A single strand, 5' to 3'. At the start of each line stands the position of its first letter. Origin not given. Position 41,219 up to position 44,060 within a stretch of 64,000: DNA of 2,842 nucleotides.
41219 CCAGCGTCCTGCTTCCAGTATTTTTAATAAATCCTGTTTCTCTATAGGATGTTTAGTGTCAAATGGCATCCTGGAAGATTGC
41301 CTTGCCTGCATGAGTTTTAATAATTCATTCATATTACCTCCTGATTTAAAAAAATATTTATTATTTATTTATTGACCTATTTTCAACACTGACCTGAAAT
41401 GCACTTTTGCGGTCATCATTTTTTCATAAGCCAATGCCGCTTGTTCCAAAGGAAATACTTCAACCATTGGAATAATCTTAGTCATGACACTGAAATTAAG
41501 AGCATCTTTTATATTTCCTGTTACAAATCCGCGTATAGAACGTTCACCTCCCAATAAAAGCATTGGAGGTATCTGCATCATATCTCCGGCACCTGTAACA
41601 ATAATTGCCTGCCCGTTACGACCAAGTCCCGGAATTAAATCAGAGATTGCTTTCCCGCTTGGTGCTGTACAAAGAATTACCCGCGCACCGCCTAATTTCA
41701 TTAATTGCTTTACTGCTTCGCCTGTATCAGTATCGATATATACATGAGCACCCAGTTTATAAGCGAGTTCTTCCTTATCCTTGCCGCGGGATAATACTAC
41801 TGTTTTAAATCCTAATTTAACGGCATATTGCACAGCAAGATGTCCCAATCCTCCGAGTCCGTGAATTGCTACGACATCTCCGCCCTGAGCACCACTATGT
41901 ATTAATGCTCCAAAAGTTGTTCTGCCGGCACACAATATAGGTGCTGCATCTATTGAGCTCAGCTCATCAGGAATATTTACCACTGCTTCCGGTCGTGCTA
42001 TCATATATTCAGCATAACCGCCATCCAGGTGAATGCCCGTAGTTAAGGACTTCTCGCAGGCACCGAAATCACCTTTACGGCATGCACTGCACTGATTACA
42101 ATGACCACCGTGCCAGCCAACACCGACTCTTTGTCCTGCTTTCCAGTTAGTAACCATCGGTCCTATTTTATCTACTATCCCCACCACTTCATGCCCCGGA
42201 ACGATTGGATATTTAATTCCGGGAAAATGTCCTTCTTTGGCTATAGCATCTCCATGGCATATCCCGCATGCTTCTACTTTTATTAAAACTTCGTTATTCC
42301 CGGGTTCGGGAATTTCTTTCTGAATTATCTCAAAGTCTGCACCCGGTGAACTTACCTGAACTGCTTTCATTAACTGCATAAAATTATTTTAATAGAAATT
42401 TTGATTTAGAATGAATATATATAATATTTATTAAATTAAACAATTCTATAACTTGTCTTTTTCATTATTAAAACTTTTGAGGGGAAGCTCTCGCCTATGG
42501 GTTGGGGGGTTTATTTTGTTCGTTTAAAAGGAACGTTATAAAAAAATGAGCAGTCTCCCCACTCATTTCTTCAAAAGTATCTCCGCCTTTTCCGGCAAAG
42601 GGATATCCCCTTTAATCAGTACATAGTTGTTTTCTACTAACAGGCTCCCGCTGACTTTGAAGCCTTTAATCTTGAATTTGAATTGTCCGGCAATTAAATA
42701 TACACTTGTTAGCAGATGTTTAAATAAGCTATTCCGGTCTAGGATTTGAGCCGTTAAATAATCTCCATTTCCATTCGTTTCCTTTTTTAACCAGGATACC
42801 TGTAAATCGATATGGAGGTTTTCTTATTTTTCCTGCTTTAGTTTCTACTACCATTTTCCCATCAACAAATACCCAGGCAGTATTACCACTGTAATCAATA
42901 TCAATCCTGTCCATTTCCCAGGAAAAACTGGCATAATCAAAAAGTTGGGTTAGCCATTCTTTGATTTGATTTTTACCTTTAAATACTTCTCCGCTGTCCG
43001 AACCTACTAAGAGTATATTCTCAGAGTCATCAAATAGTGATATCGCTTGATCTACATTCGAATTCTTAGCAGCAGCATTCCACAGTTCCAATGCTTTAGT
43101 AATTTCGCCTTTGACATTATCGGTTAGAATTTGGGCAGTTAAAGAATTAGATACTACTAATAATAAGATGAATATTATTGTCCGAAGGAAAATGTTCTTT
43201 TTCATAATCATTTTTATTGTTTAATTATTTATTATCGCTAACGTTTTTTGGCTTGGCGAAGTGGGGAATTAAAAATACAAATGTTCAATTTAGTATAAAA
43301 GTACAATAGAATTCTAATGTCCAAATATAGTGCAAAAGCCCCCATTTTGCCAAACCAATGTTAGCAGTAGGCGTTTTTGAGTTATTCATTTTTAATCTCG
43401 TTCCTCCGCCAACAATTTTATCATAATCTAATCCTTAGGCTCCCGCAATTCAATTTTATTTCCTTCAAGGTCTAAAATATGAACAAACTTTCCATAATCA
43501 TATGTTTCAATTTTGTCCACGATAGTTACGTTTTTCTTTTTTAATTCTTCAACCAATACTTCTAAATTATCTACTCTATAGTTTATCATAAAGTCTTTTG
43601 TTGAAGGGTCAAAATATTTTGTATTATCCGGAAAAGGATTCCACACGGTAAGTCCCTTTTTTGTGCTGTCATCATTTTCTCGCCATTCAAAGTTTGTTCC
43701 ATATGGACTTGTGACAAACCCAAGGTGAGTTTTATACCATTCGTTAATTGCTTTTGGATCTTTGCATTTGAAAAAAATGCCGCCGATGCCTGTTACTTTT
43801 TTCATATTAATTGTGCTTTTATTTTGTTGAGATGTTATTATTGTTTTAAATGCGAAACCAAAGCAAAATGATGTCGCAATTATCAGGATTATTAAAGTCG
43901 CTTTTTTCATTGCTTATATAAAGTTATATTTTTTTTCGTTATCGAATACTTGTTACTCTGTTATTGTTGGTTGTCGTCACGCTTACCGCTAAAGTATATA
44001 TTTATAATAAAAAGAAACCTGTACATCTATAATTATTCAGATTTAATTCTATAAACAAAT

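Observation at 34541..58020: At least seven copies or fragments of one small PHA-granule-like gene punctuate a 24-kb mosaic of unrelated genes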

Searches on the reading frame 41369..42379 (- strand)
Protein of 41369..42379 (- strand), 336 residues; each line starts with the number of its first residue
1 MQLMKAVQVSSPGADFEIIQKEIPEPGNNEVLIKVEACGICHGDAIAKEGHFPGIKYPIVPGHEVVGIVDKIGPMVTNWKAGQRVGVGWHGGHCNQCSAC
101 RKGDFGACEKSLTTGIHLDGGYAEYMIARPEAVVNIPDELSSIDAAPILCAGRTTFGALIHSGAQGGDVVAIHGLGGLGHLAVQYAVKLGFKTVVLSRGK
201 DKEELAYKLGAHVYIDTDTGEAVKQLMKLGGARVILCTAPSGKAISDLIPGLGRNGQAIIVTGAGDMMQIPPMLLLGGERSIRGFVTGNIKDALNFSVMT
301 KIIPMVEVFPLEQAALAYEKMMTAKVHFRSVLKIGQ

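Call 26: find_encoding_contigs(protein=window:41369-42379:-, flank=10000, max_places=10)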
Protein window:41369-42379:- (336 aa): 7 contigs read that carry it; 4 places shown.
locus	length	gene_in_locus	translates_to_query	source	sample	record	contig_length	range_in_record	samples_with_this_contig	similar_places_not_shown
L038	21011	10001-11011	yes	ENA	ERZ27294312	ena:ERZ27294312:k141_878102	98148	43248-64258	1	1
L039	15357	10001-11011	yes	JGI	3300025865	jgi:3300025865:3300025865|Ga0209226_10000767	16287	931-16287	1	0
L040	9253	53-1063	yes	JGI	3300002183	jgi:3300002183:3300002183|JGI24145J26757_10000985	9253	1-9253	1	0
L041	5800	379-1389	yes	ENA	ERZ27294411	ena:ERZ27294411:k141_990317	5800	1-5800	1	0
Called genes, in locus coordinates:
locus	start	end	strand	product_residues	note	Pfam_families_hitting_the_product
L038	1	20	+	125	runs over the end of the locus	-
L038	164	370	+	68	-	PF09650:PHA_gran_rgn (weak)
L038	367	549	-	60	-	-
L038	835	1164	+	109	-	PF13443:HTH_26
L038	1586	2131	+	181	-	PF24838:8xMP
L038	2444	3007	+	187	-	-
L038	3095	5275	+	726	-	PF00141:peroxidase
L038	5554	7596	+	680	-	PF25852:DUF6242_C (faint), PF02012:BNR (faint), PF18962:Por_Secre_tail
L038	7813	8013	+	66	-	-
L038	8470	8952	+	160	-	-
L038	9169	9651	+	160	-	PF13474:SnoaL_3, PF14534:DUF4440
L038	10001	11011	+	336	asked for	PF08240:ADH_N, PF00107:ADH_zinc_N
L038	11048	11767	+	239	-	PF00881:Nitroreductase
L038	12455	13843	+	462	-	PF14938:SNAP (faint), PF07719:TPR_2 (faint), PF13176:TPR_7 (faint), PF13374:TPR_10 (faint), PF13424:TPR_12, PF13424:TPR_12 (weak), PF00515:TPR_1, PF13181:TPR_8, +2 more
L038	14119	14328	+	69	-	-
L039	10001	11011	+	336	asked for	PF08240:ADH_N, PF00107:ADH_zinc_N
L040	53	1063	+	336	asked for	PF08240:ADH_N, PF00107:ADH_zinc_N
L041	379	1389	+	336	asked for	PF08240:ADH_N, PF00107:ADH_zinc_N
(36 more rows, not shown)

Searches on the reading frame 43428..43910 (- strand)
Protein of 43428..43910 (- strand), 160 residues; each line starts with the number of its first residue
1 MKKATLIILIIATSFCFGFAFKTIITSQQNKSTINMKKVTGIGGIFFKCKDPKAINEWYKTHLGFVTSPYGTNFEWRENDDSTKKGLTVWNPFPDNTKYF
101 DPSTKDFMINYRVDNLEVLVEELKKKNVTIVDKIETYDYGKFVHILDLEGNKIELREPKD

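Call 44: search_protein_families(library=padloc, max_evalue=0.01, proteins=[window:43428-43910:-])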
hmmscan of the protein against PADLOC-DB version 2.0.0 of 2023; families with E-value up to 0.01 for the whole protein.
window:43428-43910:- (160 aa): 0 families

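Call 66: search_protein_families(library=pfam, max_evalue=0.001, proteins=[window:43428-43910:-])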
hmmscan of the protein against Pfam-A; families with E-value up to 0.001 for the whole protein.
window:43428-43910:- (160 aa): 1 family
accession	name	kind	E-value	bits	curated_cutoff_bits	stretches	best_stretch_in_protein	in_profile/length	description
PF00903.31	Glyoxalase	-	0.0003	21.6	20.6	0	49-155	9-121/121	Glyoxalase/Bleomycin resistance protein/Dioxygenase superfamily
